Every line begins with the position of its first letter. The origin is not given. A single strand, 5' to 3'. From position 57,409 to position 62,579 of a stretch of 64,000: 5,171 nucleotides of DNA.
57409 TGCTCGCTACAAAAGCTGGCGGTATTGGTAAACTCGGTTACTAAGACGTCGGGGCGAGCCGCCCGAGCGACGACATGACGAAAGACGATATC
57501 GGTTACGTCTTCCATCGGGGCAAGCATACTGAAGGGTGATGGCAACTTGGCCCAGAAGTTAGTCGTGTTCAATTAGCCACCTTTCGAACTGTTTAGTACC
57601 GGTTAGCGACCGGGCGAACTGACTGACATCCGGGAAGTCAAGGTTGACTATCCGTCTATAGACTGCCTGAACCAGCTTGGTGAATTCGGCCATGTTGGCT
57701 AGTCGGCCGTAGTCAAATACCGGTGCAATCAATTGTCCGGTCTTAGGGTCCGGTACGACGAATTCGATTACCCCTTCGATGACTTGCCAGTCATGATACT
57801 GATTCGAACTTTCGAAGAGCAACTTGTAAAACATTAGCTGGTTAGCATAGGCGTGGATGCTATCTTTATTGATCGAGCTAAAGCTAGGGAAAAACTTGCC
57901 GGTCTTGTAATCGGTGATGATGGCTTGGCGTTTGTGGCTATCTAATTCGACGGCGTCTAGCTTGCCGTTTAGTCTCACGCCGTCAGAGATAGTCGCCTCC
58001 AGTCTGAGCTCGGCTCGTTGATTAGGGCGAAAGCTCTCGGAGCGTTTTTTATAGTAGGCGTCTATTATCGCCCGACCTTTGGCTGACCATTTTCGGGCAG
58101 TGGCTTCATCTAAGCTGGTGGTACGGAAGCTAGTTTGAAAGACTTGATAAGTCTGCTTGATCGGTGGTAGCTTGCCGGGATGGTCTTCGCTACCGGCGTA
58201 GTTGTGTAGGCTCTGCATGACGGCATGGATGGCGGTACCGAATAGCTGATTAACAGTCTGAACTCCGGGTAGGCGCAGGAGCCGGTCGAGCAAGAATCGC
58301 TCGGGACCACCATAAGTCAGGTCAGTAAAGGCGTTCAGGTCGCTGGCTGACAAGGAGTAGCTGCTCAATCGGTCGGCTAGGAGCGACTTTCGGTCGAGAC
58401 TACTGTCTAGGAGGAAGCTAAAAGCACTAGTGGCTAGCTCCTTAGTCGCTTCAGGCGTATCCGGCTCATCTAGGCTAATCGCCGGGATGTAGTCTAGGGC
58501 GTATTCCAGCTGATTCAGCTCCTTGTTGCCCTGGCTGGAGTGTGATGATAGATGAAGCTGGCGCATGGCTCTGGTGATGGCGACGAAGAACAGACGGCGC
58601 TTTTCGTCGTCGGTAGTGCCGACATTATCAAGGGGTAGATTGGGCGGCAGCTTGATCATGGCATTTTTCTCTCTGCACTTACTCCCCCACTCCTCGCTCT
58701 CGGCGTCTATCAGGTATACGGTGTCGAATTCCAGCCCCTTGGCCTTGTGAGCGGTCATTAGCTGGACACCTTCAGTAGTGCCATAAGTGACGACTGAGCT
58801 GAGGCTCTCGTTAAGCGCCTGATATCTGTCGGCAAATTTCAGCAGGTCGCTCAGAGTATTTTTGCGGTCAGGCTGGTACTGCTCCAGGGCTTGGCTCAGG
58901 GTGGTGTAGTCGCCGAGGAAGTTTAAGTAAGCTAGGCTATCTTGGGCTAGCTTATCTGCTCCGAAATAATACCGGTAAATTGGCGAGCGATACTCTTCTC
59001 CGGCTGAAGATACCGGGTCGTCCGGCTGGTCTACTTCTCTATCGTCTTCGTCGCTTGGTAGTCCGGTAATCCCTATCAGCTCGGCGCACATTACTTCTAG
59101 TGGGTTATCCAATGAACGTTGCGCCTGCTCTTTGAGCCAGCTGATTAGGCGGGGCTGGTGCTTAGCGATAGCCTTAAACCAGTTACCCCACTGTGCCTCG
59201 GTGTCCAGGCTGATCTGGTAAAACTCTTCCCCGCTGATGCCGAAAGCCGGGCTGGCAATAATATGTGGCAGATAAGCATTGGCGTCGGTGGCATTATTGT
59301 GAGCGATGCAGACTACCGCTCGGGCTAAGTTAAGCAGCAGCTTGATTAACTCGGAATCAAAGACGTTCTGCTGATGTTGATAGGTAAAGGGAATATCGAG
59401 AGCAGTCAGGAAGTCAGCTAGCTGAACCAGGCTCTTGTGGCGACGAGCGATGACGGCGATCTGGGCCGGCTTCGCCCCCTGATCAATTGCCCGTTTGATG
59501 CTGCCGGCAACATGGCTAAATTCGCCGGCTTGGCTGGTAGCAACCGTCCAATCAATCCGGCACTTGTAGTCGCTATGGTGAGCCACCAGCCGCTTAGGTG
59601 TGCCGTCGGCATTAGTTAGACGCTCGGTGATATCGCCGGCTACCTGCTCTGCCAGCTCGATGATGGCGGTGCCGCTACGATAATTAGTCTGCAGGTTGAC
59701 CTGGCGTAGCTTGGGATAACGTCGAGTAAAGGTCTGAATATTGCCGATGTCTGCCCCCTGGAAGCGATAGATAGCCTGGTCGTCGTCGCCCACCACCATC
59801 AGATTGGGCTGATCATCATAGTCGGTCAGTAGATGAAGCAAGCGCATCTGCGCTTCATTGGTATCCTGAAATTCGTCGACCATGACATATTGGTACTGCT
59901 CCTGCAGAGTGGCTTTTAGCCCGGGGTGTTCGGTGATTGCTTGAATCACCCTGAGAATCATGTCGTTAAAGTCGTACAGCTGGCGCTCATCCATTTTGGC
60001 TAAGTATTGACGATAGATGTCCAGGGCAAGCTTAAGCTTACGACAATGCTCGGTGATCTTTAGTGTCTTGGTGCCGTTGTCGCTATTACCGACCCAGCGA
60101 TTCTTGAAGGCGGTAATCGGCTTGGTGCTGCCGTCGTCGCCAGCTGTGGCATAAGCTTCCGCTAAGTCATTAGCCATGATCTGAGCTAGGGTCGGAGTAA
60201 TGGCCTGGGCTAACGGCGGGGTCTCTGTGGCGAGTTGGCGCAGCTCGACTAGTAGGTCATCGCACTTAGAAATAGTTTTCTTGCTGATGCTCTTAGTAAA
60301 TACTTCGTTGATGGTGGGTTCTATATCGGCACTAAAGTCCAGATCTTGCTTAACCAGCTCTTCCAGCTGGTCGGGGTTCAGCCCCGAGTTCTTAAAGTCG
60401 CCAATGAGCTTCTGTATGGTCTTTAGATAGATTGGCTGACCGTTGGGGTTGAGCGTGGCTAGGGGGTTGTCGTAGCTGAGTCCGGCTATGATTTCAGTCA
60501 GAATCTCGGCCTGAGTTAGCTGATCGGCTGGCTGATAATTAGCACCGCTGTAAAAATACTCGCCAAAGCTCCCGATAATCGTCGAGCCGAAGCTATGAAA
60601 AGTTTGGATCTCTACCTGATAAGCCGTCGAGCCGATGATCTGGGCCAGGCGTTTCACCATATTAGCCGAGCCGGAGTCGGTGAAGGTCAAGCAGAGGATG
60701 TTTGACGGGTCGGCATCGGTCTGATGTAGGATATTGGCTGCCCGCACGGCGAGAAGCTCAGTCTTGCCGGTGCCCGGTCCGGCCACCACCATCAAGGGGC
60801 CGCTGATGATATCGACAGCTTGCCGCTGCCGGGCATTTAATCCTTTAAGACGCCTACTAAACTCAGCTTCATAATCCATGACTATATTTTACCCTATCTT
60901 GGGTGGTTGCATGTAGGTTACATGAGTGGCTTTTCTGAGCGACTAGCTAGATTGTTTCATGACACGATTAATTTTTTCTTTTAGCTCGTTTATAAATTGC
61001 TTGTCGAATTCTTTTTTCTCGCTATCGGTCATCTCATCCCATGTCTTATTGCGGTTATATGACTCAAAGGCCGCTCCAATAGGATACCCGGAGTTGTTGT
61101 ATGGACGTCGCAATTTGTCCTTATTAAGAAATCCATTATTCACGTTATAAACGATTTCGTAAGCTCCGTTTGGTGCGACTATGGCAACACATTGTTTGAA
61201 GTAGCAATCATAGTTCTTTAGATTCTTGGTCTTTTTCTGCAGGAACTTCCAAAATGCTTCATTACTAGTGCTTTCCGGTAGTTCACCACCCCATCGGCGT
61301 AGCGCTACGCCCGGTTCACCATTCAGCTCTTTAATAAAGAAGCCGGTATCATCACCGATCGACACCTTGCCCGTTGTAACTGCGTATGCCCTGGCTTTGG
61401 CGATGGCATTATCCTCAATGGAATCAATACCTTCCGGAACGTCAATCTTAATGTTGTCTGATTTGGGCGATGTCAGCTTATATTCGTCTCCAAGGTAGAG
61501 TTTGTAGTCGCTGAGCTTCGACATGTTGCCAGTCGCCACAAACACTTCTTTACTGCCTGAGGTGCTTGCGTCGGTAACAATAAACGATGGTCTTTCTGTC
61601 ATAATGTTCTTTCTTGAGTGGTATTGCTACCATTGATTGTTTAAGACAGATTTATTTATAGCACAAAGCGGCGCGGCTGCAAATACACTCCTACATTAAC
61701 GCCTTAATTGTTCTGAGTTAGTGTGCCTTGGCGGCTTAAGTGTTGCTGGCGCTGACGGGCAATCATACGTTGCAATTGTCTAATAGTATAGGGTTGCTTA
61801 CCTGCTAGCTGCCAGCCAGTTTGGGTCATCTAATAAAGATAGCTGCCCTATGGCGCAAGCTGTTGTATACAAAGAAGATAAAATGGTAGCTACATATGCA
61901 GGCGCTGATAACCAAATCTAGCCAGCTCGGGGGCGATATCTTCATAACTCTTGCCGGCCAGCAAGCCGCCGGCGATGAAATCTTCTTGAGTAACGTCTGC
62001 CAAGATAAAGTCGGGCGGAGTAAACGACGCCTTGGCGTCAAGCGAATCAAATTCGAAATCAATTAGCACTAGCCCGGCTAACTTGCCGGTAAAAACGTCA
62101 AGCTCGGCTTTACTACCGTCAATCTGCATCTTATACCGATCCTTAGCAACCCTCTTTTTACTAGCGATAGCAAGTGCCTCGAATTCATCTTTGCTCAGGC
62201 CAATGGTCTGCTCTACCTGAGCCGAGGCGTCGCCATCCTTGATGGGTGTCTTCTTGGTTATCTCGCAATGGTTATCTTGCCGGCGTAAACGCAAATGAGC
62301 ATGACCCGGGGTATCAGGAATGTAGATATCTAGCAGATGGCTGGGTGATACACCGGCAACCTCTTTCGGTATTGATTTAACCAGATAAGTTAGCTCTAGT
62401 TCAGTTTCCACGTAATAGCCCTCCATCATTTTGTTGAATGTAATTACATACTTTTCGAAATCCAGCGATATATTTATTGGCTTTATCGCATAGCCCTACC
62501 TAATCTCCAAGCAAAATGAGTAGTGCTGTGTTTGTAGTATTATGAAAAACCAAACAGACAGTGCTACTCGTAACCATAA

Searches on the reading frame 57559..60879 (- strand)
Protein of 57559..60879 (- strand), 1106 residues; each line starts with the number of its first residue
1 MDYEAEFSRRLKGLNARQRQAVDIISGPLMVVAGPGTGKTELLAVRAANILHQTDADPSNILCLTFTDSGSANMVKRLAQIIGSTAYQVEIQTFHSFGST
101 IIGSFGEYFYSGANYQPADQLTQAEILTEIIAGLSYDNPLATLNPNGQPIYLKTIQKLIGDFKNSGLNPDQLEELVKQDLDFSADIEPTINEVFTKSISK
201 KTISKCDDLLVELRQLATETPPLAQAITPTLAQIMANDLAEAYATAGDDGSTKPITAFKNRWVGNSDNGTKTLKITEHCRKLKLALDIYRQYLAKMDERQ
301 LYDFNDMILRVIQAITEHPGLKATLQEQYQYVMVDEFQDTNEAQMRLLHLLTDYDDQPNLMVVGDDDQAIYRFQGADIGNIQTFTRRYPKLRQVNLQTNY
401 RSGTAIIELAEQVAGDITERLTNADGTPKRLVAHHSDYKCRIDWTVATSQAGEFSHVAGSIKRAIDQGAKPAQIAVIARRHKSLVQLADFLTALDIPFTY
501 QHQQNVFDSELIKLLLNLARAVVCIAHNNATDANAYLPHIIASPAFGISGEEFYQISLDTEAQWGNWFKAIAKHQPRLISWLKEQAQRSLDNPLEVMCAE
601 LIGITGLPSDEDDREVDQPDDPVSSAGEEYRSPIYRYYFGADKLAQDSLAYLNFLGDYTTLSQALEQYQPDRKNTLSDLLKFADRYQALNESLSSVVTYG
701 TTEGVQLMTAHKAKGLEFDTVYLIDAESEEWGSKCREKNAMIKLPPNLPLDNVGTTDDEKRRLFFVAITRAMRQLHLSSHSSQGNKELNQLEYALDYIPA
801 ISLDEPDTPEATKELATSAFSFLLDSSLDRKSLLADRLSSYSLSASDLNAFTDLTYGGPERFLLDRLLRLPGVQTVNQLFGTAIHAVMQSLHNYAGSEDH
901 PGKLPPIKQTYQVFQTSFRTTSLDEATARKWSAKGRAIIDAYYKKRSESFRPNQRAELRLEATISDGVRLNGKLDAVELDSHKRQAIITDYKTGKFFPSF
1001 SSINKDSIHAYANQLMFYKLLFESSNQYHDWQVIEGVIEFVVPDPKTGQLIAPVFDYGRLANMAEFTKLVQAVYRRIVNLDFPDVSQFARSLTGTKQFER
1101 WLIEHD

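Call 44: search_protein_families(library=pfam, proteins=[window:57559-60879:-])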
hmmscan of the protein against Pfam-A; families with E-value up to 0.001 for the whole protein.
window:57559-60879:- (1106 aa): 6 families
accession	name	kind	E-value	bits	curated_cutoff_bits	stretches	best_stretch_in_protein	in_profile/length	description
PF00580.27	UvrD-helicase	-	6.6e-68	229.8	23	2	272-389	159-271/271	UvrD/REP helicase N-terminal domain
PF13361.12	UvrD_C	-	7.3e-32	111.6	25.6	1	394-781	1-349/350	UvrD-like helicase C-terminal domain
PF12705.13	PDDEXK_1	-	1.1e-17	65.2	22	1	843-1082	2-229/247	PD-(D/E)XK nuclease superfamily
PF13245.12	AAA_19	-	1.3e-17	64.7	25.1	1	18-373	1-133/134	AAA domain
PF13538.12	UvrD_C_2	-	8.5e-09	35.6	27.4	0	707-726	4-23/52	UvrD-like helicase C-terminal domain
PF13604.12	AAA_30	-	4.4e-06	27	27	0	14-64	2-52/191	AAA domain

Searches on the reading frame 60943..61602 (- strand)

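Call 44: search_protein_families(library=pfam, proteins=[window:60943-61602:-])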
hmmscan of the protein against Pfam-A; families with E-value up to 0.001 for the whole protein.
window:60943-61602:- (219 aa): 1 family
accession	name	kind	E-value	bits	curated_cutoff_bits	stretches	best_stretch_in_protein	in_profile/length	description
PF01725.21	Ham1p_like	-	4.7e-23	82.5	22.5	1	21-200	2-174/186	Ham1 family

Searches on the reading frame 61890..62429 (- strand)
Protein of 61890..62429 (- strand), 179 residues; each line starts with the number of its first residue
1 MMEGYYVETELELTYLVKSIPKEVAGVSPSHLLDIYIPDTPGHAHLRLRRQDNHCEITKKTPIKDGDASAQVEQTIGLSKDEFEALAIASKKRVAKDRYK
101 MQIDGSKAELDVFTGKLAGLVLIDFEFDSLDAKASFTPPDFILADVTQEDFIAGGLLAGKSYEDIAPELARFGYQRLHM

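Call 44: search_protein_families(library=pfam, proteins=[window:61890-62429:-])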
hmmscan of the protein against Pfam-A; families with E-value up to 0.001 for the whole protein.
window:61890-62429:- (179 aa): 1 family
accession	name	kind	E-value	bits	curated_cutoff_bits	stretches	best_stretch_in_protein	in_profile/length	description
PF01928.26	CYTH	-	2.9e-06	27.6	23.2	1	24-113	27-133/179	CYTH domain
